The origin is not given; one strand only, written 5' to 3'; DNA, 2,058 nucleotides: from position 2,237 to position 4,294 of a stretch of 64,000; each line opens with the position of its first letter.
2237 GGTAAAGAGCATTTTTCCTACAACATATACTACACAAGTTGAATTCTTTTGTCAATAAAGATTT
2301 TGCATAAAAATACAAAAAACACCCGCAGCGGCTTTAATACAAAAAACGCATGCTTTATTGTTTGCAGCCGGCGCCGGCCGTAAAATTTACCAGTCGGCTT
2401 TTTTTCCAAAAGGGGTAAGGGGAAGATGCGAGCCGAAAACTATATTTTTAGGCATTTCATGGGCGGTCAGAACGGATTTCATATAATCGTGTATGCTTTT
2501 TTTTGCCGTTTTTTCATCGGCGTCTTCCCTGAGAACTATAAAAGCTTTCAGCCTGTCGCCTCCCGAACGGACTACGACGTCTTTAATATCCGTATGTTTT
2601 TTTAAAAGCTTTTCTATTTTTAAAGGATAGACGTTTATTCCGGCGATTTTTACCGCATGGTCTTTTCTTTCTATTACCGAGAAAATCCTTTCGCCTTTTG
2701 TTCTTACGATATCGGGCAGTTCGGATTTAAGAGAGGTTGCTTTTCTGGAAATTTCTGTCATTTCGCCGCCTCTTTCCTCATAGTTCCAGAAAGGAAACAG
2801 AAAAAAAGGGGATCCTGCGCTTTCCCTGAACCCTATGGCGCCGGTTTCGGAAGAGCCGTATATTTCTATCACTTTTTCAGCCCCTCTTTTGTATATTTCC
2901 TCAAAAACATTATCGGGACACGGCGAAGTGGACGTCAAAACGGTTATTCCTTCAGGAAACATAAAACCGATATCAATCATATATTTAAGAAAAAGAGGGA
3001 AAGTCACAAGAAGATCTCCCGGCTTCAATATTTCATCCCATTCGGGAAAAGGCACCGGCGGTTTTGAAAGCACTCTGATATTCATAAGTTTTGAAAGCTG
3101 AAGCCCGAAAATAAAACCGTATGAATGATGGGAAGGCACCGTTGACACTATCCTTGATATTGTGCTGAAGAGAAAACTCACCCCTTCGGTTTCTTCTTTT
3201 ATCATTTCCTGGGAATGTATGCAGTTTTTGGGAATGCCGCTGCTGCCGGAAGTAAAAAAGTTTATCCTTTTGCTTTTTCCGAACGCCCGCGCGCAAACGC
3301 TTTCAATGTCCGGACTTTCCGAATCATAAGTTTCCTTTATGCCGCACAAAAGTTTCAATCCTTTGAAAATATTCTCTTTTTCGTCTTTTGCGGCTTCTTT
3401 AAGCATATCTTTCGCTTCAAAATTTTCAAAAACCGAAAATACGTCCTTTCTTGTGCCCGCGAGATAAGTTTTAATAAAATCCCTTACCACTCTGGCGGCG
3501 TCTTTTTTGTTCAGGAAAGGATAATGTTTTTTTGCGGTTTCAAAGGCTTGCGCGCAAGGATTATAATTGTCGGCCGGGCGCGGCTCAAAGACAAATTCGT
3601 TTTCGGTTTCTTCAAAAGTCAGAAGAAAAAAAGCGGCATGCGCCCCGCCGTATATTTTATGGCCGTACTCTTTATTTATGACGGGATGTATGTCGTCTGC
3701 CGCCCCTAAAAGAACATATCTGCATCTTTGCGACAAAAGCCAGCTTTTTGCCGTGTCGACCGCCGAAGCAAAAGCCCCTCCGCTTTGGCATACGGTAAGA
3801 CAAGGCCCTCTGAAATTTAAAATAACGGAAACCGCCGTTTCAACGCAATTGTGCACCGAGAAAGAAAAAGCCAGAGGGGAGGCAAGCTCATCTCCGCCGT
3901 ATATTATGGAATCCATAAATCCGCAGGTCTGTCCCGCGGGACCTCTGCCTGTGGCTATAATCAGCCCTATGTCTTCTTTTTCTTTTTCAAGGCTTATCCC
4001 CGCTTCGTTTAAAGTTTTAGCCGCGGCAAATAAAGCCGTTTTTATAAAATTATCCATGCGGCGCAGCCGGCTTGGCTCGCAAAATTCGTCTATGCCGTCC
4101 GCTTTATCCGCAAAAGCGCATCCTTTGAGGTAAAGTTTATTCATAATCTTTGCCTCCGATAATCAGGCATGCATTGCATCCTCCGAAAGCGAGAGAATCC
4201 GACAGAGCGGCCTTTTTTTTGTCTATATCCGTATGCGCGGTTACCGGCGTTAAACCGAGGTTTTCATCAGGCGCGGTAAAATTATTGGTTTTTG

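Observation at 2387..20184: Aryl-polyene/flexirubin-like type II PKS-FAS lipid cluster lacking any starter-unit or tailoring methyltransferase gene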

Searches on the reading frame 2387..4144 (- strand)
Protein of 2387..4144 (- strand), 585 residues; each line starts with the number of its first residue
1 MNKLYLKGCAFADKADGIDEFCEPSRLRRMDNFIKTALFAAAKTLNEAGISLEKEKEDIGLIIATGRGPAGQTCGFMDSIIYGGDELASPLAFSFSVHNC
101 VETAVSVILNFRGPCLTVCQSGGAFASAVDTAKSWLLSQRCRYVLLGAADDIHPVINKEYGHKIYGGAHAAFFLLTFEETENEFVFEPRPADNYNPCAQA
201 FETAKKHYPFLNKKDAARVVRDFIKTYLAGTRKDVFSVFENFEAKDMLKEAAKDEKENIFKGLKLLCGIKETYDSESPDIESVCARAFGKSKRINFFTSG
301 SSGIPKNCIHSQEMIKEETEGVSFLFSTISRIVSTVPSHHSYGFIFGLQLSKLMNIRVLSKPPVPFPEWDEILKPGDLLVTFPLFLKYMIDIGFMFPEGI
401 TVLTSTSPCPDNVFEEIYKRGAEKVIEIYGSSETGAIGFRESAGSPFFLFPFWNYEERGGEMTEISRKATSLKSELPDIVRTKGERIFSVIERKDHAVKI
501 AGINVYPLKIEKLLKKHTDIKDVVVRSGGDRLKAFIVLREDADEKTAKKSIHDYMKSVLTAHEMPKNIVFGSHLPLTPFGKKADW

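Call 4: search_protein_families(library=pfam, proteins=[window:2387-4144:-], max_evalue=0.01)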
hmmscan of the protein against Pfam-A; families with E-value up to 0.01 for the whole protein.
window:2387-4144:- (585 aa): 4 families
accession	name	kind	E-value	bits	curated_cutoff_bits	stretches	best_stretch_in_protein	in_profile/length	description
PF00109.32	ketoacyl-synt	-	6e-09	36.3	20.8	1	11-154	64-207/252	Beta-ketoacyl synthase, N-terminal domain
PF13723.12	Ketoacyl-synt_2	-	1.3e-08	35.1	25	1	38-179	30-166/223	Beta-ketoacyl synthase, N-terminal domain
PF13193.12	AMP-binding_C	-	2.5e-07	31.9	24.5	1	509-581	1-76/76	AMP-binding enzyme C-terminal domain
PF00501.34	AMP-binding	-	7.8e-07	28.7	29.9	1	296-439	168-329/384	AMP-binding enzyme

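Call 6: search_protein_families(library=ncbifam, proteins=[window:2387-4144:-], max_evalue=0.01)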
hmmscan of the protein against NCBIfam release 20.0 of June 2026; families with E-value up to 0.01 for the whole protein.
window:2387-4144:- (585 aa): 74 families (the best 25 are shown)
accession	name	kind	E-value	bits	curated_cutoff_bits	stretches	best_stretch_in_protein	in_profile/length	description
TIGR02372.1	4_coum_CoA_lig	equivalog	9.4e-57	192.4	334.7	1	290-582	95-385/386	4-coumarate--CoA ligase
NF004837.0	PRK06187.1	subfamily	2e-18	65.9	476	1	489-581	417-512/531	long-chain-fatty-acid--CoA ligase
NF006167.0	PRK08308.1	equivalog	2.2e-18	66.3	513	1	296-581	107-401/414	acyl-CoA synthetase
NF006181.0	PRK08314.1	subfamily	4.8e-17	61.4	705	2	478-581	436-544/563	long-chain-fatty-acid--CoA ligase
TIGR03150.1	fabF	equivalog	3.2e-12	45.9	493.75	1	19-150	57-189/407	beta-ketoacyl-ACP synthase II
NF003313.0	PRK04319.1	equivalog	1.8e-11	43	729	1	484-581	448-551/574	acetate--CoA ligase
NF005589.0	PRK07314.1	subfamily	2.2e-11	43.2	387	1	18-139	59-181/413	beta-ketoacyl-ACP synthase II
NF006523.0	PRK08974.1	equivalog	2.2e-11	42.6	884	1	477-581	437-543/561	long-chain-fatty-acid--CoA ligase FadD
NF004114.0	PRK05605.1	equivalog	3.4e-11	42.2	766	1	478-581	453-559/575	long-chain-fatty-acid--CoA ligase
NF004822.0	PRK06178.1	equivalog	4.6e-11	42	782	1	483-581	457-557/571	acyl-CoA synthetase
NF052269.1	Staph_lig_FadD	equivalog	8.9e-11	40.8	650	1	478-582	377-484/499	long-chain-fatty-acid--CoA ligase FadD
NF009921.1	PRK13382.1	exception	1.4e-10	40.6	850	1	486-581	425-522/529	acyl-CoA ligase FadD12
NF005220.0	PRK06710.1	equivalog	1.9e-10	39.5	1116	1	482-581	441-543/563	long-chain-fatty-acid--CoA ligase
NF009139.0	PRK12492.1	equivalog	3.2e-10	39.1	1018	1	478-581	447-552/562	long-chain-fatty-acid--CoA ligase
TIGR03098.1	ligase_PEP_1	hypoth_equivalog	3.8e-10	38.8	592.35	1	478-581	402-508/517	acyl-CoA ligase (AMP-forming), exosortase A system-associated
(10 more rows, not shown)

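Call 11: find_encoding_contigs(protein=window:2387-4144:-, flank=10000, max_places=6)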
Protein window:2387-4144:- (585 aa): 4 contigs read that carry it; 1 place shown.
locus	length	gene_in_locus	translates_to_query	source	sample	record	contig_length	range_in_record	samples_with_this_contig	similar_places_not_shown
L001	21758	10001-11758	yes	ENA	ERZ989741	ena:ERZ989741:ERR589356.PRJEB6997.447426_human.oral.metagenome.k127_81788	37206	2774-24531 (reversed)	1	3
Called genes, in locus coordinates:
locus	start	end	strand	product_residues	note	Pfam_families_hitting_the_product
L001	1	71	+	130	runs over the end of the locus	-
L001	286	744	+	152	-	PF22817:ApeP-like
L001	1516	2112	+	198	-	PF03548:LolA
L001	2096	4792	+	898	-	PF03176:MMPL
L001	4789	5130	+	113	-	PF22818:ApeI-like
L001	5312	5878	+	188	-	PF13279:4HBT_2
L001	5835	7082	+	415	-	PF00535:Glycos_transf_2, PF09835:DUF2062 (faint)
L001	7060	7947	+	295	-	PF03279:Lip_A_acyltrans (weak)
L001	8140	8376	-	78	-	-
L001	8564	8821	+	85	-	PF00550:PP-binding (weak)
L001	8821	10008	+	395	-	PF00109:ketoacyl-synt, PF02801:Ketoacyl-synt_C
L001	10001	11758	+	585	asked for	PF00109:ketoacyl-synt, PF13723:Ketoacyl-synt_2, PF00501:AMP-binding (weak), PF13193:AMP-binding_C (weak)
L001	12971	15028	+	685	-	PF03477:ATP-cone, PF13597:NRDD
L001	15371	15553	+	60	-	PF13597:NRDD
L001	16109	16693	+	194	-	PF13353:Fer4_12, PF04055:Radical_SAM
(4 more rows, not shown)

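Call 13: find_homologous_proteins(query=window:2387-4144:-)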
Query window:2387-4144:- (585 aa): 141 proteins with E <= 0.001 among 8000 candidates; the best 120 are listed.
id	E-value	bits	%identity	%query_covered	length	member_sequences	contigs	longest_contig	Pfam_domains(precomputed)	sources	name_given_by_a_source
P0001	0.0e+0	1333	99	100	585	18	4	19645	PF00109.33,PF13723.13,PF00501.35,PF13193.13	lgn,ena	-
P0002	0.0e+0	1046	78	100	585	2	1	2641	PF00109.33,PF13723.13,PF00501.35,PF13193.13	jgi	jgi:4-coumarate--CoA ligase (photoactive yellow protein activation family)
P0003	0.0e+0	1042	76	100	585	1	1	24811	PF00109.33,PF13723.13,PF00501.35,PF13193.13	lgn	-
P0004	1.3e-286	970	72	100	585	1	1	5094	PF00109.33,PF13723.13,PF00501.35,PF13193.13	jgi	jgi:4-coumarate--CoA ligase (photoactive yellow protein activation family)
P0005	1.7e-285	966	73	100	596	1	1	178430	PF00109.33,PF13723.13,PF00501.35,PF13193.13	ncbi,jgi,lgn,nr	ncbi:MAG: beta-ketoacyl synthase chain length factor [Endomicrobium sp.]|jgi:4-coumarate--CoA ligase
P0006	2.3e-280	949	71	100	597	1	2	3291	PF00109.33,PF13723.13,PF00501.35,PF13193.13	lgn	-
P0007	3.3e-279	945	71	100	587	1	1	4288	PF00109.33,PF13723.13,PF00501.35,PF13193.13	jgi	jgi:4-coumarate--CoA ligase (photoactive yellow protein activation family)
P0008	2.4e-278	943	71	100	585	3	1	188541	PF00109.33,PF13723.13,PF00501.35,PF13193.13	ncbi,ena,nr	ncbi:MAG: beta-ketoacyl synthase chain length factor [Endomicrobia bacterium]|nr:beta-ketoacyl synth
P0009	1.4e-273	927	68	100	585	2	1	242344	PF00109.33,PF13723.13,PF00501.35,PF13193.13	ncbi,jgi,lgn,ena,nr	ncbi:MAG: beta-ketoacyl synthase chain length factor [Endomicrobia bacterium]|nr:beta-ketoacyl synth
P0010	1.0e-253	861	64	100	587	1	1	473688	PF00109.33,PF13723.13,PF00501.35,PF13193.13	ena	-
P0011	8.3e-224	762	57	100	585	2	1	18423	PF00109.33,PF13723.13,PF13193.13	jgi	-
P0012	2.6e-223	761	59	100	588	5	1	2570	PF00109.33,PF13723.13,PF00501.35,PF13193.13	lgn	-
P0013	3.9e-221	754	56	100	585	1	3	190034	PF00109.33,PF13723.13,PF00501.35,PF13193.13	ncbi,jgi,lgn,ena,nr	ncbi:MAG: beta-ketoacyl synthase chain length factor [Endomicrobia bacterium]|nr:beta-ketoacyl synth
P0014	1.0e-219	749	57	100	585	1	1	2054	PF00109.33,PF13723.13,PF00501.35,PF13193.13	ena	-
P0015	3.1e-213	728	55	100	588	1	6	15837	PF00109.33,PF13723.13,PF00501.35,PF13193.13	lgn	-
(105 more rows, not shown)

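Call 42: search_solved_structures(query=window:2387-4144:-, max_evalue=0.001, show_alignments=2)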
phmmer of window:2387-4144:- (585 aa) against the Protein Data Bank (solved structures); distinct sequences matched with E-value up to 0.001: 27.
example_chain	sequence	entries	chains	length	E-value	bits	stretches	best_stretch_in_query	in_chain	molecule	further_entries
8biq_D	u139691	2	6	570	1.5e-07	33.5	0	485-581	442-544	4-hydroxybutyrate--CoA ligase 1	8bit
7a9i_A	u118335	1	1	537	2e-06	29.8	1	477-581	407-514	Cfl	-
1j3n_A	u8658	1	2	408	3.5e-06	29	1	21-148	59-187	3-oxoacyl-(acyl-carrier protein) synthase II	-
3g7s_A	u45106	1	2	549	6.8e-06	28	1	482-581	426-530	Long-chain-fatty-acid--CoA ligase (FadD-1)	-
2v7b_A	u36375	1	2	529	7.1e-06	28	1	492-581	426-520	BENZOATE-COENZYME A LIGASE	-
7a9j_A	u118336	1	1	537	1e-05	27.4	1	478-581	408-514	Cfl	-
9g79_B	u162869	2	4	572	1.4e-05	27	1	491-581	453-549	Acetyl-coenzyme A synthetase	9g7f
4ddo_A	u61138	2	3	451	1.7e-05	26.7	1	25-151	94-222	3-oxoacyl-[acyl-carrier-protein] synthase 2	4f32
2wd9_A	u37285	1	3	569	5.1e-05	25.1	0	487-581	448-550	ACYL-COENZYME A SYNTHETASE ACSM2A, MITOCHONDRIAL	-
2vze_A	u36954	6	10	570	5.2e-05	25.1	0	487-581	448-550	ACYL-COENZYME A SYNTHETASE ACSM2A, MITOCHONDRIAL | Acyl-coenzyme A synthetase ACSM2A, mitochondrial precursor | Acyl-coenzyme A synthetase ACSM2A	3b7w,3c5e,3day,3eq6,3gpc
1b3n_A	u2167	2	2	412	7.3e-05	24.6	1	20-120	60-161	PROTEIN (KETOACYL ACYL CARRIER PROTEIN SYNTHASE 2) | BETA-KETOACYL ACP SYNTHASE II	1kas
6okg_A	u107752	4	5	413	7.3e-05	24.6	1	20-120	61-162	3-oxoacyl-[acyl-carrier-protein] synthase 2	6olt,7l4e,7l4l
2gfw_A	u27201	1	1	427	7.8e-05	24.5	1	20-120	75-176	3-oxoacyl-[acyl-carrier-protein] synthase 2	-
2gfy_A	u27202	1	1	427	7.8e-05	24.5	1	20-120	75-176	3-oxoacyl-[acyl-carrier-protein] synthase 2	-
3r44_A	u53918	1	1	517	8e-05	24.5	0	488-581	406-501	fatty acyl CoA synthetase FADD13 (FATTY-ACYL-CoA SYNTHETASE)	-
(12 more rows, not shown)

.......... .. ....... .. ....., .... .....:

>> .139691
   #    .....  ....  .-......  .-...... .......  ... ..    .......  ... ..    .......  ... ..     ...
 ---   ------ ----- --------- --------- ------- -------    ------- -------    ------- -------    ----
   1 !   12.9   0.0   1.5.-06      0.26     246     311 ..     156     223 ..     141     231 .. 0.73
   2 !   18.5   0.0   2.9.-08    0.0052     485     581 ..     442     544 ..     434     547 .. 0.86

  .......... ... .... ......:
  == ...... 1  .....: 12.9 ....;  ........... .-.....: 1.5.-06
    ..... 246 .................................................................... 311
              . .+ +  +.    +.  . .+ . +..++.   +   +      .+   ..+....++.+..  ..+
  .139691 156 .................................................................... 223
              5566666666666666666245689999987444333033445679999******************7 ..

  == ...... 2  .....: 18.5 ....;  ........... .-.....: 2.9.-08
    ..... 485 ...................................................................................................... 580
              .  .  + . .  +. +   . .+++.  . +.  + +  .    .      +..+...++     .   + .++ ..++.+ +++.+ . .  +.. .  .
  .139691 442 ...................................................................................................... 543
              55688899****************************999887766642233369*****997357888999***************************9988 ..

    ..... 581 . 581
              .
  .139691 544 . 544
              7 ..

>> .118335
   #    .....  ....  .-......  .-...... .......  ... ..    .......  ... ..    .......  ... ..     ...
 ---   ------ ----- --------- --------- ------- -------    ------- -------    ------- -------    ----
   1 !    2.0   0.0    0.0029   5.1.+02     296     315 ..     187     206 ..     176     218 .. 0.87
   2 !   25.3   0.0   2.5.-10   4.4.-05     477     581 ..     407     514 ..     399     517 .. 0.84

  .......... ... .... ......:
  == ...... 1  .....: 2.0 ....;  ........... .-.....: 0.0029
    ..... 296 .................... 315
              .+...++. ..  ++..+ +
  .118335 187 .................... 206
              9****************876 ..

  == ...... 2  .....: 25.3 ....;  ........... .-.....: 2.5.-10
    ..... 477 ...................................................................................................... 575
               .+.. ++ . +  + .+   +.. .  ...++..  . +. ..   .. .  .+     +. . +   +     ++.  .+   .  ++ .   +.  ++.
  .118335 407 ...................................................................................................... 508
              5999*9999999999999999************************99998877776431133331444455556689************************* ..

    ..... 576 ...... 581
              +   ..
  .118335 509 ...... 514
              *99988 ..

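Call 60: predict_structure(alignment_id=A2)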
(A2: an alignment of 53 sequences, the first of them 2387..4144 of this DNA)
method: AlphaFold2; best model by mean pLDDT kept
length: 585 residues; sequences in the alignment: 53
mean_pLDDT: 87.0   pTM: 0.80
mean pLDDT of the five models: 87.0, 87.0, 86.5, 86.2, 85.3
residues with pLDDT >= 90: 273; 70-90: 272; 50-70: 39; < 50: 1
segments of 3 or more residues with pLDDT < 50: none
pLDDT, mean of each block of 10 residues (from residue 1): 87 86 86 92 93 95 90 85 75 77 94 93 92 96 96 86 81 94 87 88 87 90 86 67 79 87 89 69 89 83 74 94 92 92 93 87 77 94 89 92 80 92 94 90 93 92 93 87 91 73 75 91 85 91 89 86 85 84 80
secondary structure, 60 per line:
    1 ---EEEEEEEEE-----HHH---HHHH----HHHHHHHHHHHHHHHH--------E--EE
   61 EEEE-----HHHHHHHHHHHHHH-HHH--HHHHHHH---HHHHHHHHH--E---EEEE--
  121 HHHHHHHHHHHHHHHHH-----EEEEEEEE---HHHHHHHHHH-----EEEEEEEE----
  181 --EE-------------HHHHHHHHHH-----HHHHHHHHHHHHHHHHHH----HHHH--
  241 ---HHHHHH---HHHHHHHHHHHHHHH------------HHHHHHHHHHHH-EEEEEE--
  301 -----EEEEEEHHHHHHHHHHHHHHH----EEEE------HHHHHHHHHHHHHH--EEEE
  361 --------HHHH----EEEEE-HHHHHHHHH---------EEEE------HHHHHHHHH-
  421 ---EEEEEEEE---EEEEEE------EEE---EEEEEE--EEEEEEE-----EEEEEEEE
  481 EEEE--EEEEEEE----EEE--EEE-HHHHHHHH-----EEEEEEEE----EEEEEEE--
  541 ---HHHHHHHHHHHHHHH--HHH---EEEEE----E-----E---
elements in order: E4-12 H24-27 H32-47 E59-64 H70-83 H90-96 H100-108 E115-118 H121-137 E143-150 H154-163 E169-176 H198-207 H213-230 H235-238 H244-249 H253-267 H280-291 E293-298 E306-311 H312-326 E331-334 H341-354 E357-360 H369-372 E377-381 H383-391 E401-404 H411-419 E424-431 E435-440 E447-449 E453-458 E461-467 E473-484 E487-493 E498-500 E503-505 H507-514 E520-527 E532-538 H544-558 E567-571

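Call 63: fold_search(model_id=the predicted structure, library=pdb)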
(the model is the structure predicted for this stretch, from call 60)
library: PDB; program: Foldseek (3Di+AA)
matches with E <= 10: 1823; with E <= 0.001: 956
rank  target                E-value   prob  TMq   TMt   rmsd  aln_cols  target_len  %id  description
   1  5bus_A                4.4e-17  1.00  0.30  0.36  12.4       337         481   19  O-succinylbenzoate Coenzyme A Synthetase (MenE) from Bacillus Subtilis, in complex with AMP (released 2015-08-26)
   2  4rm3_A                4.7e-17  1.00  0.42  0.46  17.8       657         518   14  Crystal structure of a benzoate coenzyme A ligase with 2-Furoic acid (released 2015-09-30)
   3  5x8f_D                6.2e-17  1.00  0.40  0.47   4.6       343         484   19  Ternary complex structure of a double mutant I454RA456K of o-Succinylbenzoate CoA Synthetase (MenE) from Bacillus Subt (released 2017-06-07)
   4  6m2o_A                7.4e-17  1.00  0.41  0.46   4.3       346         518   18  Double mutant(H333A/I334A) crystal structure of benzoate coenzyme A ligase (released 2021-01-13)
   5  4eat_A                9.9e-17  1.00  0.40  0.44   4.5       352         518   17  Crystal structure of a benzoate coenzyme A ligase (released 2013-03-27)
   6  3cw9_A                1.0e-16  1.00  0.41  0.47   4.3       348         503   18  4-Chlorobenzoyl-CoA Ligase/Synthetase in the Thioester-forming Conformation, bound to 4-chlorophenacyl-CoA (released 2008-09-02)
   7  5x8g_D                1.0e-16  1.00  0.43  0.51   5.4       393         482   18  Binary complex structure of a double mutant I454RA456K of o-Succinylbenzoate CoA Synthetase (MenE) from Bacillus Subti (released 2017-06-07)
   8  5x8f_B                1.2e-16  1.00  0.40  0.47   4.7       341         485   19  Ternary complex structure of a double mutant I454RA456K of o-Succinylbenzoate CoA Synthetase (MenE) from Bacillus Subt (released 2017-06-07)
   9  4rlf_A                1.5e-16  1.00  0.40  0.45   4.4       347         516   18  Crystal structure of a benzoate coenzyme A ligase with p-Toluic acid and o-Toluic acid (released 2015-09-30)
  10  4eat_B                1.9e-16  1.00  0.39  0.43   4.8       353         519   19  Crystal structure of a benzoate coenzyme A ligase (released 2013-03-27)
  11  4gs5                  2.1e-16  1.00  0.31  0.48  13.7       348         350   16  The crystal structure of acyl-CoA synthetase (AMP-forming)/AMP-acid ligase II-like protein from Dyadobacter fermentans D (released 2012-09-12)
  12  5x8g_B                2.8e-16  1.00  0.40  0.47   4.7       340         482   19  Binary complex structure of a double mutant I454RA456K of o-Succinylbenzoate CoA Synthetase (MenE) from Bacillus Subti (released 2017-06-07)
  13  5x8f_A                2.8e-16  1.00  0.44  0.52   5.2       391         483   18  Ternary complex structure of a double mutant I454RA456K of o-Succinylbenzoate CoA Synthetase (MenE) from Bacillus Subt (released 2017-06-07)
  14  4zjz_A                3.5e-16  1.00  0.40  0.45   4.4       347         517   18  Crystal structure of a benzoate coenzyme A ligase with Benzoyl-AMP (released 2015-09-30)
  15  5x8f_C                5.2e-16  1.00  0.40  0.47   4.7       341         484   19  Ternary complex structure of a double mutant I454RA456K of o-Succinylbenzoate CoA Synthetase (MenE) from Bacillus Subt (released 2017-06-07)
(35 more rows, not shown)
